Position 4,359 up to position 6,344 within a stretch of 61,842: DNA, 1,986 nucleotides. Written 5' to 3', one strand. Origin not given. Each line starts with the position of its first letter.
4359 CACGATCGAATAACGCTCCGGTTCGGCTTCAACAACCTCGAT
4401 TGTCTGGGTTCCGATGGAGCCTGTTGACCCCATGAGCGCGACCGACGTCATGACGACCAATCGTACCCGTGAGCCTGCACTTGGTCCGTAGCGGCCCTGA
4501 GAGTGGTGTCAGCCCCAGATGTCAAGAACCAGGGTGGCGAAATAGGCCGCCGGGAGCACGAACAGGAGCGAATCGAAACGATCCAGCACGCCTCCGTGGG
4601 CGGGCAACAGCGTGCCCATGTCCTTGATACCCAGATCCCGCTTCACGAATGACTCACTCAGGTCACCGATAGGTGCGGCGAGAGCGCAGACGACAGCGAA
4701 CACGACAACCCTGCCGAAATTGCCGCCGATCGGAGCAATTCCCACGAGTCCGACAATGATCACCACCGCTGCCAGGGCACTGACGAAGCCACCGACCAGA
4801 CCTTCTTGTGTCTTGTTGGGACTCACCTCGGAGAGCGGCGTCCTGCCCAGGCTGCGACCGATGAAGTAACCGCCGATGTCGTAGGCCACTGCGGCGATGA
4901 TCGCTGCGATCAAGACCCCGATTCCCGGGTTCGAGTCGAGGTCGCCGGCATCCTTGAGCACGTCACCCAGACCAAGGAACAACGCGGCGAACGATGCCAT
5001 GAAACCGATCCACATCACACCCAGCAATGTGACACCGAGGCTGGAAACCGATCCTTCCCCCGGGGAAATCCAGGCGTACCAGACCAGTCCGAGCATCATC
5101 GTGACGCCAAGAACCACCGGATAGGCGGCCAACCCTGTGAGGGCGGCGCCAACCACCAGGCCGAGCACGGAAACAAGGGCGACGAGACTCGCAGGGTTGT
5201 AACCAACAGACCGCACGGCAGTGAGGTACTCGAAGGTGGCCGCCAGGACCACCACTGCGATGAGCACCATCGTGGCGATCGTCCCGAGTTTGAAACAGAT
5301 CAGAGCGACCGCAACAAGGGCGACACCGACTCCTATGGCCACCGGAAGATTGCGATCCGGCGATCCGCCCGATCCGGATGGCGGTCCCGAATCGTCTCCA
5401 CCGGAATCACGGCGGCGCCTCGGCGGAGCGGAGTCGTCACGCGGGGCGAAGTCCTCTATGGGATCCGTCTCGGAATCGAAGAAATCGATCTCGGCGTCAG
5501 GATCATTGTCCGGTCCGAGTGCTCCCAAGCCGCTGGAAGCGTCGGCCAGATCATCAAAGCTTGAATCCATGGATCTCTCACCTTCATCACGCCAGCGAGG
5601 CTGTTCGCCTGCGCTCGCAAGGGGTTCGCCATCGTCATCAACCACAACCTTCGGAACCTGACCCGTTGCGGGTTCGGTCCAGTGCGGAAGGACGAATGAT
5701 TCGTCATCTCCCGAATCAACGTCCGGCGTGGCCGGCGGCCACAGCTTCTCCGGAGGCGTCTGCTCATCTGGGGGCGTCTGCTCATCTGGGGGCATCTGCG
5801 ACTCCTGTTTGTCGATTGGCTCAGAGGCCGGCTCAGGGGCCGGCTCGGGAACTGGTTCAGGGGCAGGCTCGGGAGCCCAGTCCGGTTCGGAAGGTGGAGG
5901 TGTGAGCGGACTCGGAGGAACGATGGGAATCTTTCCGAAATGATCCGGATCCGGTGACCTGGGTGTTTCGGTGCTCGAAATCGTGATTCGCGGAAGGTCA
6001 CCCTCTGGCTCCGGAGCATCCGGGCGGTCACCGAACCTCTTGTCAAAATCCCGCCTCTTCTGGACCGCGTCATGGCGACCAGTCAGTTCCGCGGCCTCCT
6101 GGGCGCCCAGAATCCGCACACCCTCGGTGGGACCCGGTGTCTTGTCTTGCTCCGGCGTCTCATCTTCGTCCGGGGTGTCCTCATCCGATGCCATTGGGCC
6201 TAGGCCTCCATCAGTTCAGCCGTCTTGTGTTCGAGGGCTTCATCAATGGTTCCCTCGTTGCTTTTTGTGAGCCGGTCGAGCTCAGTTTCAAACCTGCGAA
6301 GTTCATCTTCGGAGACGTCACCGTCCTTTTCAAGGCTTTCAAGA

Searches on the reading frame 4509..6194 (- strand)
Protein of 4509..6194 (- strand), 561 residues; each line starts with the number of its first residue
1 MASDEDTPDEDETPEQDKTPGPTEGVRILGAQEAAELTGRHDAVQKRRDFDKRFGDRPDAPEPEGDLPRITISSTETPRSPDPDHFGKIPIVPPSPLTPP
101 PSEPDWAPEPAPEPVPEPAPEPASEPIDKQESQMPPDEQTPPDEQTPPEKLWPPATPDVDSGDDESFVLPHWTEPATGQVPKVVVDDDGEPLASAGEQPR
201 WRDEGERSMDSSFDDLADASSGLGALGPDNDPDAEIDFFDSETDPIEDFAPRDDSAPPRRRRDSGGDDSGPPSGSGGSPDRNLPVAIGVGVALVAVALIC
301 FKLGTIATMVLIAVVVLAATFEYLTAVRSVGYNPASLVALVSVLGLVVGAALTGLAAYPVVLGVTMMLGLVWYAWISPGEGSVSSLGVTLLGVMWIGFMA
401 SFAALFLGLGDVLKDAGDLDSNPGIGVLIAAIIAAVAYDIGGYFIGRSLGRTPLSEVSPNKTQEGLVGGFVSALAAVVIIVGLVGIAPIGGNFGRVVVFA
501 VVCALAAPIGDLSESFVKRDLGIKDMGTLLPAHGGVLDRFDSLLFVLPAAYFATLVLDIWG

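Call 68: search_protein_families(library=ncbifam, proteins=[window:4509-6194:-], max_evalue=1e-10)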
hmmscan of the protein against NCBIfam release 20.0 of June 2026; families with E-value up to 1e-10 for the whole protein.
window:4509-6194:- (561 aa): 1 family
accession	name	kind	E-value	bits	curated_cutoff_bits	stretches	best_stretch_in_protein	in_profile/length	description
NF008635.0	PRK11624.1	equivalog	4.5e-21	75.5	385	1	402-559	128-281/285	phosphatidate cytidylyltransferase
